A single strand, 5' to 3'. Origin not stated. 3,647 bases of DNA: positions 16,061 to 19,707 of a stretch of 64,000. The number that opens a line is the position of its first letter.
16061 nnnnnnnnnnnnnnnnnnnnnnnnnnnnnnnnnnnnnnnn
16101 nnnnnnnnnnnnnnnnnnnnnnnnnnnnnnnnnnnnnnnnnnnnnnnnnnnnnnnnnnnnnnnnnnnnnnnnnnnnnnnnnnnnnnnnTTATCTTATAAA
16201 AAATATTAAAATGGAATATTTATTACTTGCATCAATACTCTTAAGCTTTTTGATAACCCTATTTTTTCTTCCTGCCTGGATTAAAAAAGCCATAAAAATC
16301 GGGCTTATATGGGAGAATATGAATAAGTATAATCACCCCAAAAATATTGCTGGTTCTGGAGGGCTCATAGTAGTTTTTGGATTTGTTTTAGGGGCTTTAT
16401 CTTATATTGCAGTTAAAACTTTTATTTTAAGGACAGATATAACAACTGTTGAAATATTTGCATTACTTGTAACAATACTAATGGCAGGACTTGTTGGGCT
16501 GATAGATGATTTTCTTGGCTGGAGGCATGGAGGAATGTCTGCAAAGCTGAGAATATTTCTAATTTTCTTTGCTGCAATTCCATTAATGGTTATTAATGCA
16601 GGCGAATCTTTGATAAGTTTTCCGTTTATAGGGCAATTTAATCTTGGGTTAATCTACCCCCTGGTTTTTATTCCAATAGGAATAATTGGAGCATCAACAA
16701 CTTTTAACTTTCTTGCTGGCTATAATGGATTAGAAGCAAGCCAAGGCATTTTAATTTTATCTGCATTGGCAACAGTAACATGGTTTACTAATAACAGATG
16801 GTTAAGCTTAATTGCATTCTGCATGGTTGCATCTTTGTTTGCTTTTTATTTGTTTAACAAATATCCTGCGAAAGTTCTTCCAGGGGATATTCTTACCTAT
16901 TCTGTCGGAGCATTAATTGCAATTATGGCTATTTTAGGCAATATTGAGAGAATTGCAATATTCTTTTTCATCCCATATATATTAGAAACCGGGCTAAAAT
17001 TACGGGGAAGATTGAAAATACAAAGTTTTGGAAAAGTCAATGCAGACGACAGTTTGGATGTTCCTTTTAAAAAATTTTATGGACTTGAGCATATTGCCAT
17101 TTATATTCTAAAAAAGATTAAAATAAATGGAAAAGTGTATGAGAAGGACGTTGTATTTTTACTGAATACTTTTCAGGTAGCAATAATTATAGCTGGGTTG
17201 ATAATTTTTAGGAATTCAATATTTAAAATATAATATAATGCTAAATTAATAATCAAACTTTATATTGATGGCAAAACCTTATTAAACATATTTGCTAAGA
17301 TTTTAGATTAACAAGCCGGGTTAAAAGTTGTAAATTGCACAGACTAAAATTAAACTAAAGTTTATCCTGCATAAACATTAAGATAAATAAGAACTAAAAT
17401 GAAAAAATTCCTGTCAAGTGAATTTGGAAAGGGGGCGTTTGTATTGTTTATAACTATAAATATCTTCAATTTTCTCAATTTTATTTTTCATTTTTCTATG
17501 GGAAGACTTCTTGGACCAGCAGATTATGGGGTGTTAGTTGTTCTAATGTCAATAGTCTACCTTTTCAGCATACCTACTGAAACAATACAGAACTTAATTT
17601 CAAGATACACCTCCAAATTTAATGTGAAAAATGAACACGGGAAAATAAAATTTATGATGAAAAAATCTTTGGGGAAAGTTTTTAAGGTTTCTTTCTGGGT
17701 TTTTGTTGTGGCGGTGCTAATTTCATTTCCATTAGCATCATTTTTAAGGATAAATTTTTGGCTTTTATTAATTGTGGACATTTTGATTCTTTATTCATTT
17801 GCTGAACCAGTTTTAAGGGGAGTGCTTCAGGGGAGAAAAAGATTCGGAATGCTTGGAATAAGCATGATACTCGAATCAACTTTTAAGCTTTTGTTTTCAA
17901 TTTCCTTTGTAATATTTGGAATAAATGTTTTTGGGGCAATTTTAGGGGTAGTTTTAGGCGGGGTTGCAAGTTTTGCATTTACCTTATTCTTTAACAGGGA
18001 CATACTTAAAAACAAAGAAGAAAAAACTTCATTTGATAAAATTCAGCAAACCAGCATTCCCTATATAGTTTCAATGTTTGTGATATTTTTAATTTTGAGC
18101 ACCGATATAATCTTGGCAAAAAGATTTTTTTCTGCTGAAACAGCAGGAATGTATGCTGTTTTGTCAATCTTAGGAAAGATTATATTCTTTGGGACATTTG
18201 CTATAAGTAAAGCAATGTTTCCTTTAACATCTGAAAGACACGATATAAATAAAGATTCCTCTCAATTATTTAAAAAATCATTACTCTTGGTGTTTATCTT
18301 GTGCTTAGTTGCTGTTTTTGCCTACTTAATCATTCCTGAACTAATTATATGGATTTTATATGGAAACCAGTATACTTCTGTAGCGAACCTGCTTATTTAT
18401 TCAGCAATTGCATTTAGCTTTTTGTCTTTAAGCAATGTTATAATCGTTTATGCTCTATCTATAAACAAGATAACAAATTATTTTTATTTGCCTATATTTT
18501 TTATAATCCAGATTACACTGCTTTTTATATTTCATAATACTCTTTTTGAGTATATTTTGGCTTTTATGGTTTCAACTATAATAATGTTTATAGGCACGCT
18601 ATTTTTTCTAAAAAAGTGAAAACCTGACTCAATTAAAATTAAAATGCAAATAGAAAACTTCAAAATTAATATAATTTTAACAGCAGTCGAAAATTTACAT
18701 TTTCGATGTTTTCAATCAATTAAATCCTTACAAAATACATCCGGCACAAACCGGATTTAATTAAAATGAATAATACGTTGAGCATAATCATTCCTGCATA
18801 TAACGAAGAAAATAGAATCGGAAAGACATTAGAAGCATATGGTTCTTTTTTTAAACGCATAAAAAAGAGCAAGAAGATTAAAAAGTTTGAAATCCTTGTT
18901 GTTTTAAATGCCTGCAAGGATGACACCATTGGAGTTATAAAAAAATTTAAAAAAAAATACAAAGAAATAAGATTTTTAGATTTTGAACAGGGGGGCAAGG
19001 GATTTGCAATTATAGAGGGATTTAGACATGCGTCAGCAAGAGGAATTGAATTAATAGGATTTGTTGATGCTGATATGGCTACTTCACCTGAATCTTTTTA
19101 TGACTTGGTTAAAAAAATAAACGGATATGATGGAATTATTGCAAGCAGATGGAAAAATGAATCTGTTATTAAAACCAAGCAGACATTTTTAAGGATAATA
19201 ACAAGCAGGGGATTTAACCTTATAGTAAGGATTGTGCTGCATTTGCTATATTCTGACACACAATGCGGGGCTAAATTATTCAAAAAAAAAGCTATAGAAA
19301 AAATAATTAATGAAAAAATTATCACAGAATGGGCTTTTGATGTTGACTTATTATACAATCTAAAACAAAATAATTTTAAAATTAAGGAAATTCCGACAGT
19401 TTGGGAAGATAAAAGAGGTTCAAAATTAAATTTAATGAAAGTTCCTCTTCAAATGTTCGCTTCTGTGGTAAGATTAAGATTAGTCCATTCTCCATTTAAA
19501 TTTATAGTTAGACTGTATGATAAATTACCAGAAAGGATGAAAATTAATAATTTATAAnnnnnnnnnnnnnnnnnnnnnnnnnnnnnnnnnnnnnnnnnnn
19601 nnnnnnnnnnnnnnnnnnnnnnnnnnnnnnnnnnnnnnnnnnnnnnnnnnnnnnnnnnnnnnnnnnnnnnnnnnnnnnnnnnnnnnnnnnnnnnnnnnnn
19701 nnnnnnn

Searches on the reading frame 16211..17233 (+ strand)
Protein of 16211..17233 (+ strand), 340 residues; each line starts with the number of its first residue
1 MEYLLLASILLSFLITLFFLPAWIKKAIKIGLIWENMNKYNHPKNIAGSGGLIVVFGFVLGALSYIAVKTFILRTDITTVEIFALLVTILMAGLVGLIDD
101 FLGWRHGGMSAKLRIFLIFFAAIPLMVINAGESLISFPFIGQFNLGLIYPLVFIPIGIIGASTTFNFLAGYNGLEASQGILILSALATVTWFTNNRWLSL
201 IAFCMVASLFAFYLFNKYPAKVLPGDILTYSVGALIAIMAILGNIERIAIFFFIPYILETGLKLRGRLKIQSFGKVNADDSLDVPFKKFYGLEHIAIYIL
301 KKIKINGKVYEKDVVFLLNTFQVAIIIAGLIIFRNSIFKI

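Call 38: search_protein_families(library=pfam, proteins=[window:16211-17233:+], max_evalue=0.001)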
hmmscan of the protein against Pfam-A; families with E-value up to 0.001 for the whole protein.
window:16211-17233:+ (340 aa): 1 family
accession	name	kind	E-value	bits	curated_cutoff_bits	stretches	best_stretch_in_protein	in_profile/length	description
PF00953.26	Glycos_transf_4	-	3.1e-30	105.7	27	1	83-243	2-159/160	Glycosyl transferase family 4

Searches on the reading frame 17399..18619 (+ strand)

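Call 38: search_protein_families(library=pfam, proteins=[window:17399-18619:+], max_evalue=0.001)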
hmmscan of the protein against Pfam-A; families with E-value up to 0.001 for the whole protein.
window:17399-18619:+ (406 aa): 2 families
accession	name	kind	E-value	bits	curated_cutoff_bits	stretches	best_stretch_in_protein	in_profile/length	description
PF01943.22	Polysacc_synt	-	1.5e-12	48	28.2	1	10-279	2-272/274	Polysaccharide biosynthesis protein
PF13440.11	Polysacc_synt_3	-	2.2e-10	40.7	23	1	34-328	2-291/293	Polysaccharide biosynthesis protein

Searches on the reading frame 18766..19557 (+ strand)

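Call 38: search_protein_families(library=pfam, proteins=[window:18766-19557:+], max_evalue=0.001)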
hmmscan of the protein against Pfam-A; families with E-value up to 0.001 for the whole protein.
window:18766-19557:+ (263 aa): 3 families
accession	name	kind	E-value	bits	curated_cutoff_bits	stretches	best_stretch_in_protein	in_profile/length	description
PF00535.33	Glycos_transf_2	-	4.2e-22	79.3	23.3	1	6-180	1-167/168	Glycosyl transferase family 2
PF13641.12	Glyco_tranf_2_3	-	8e-07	29.7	27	1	5-115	3-108/230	Glycosyltransferase like family 2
PF10111.15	Glyco_tranf_2_2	-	0.0001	22.3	27.3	1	6-117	1-105/276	Glycosyltransferase like family 2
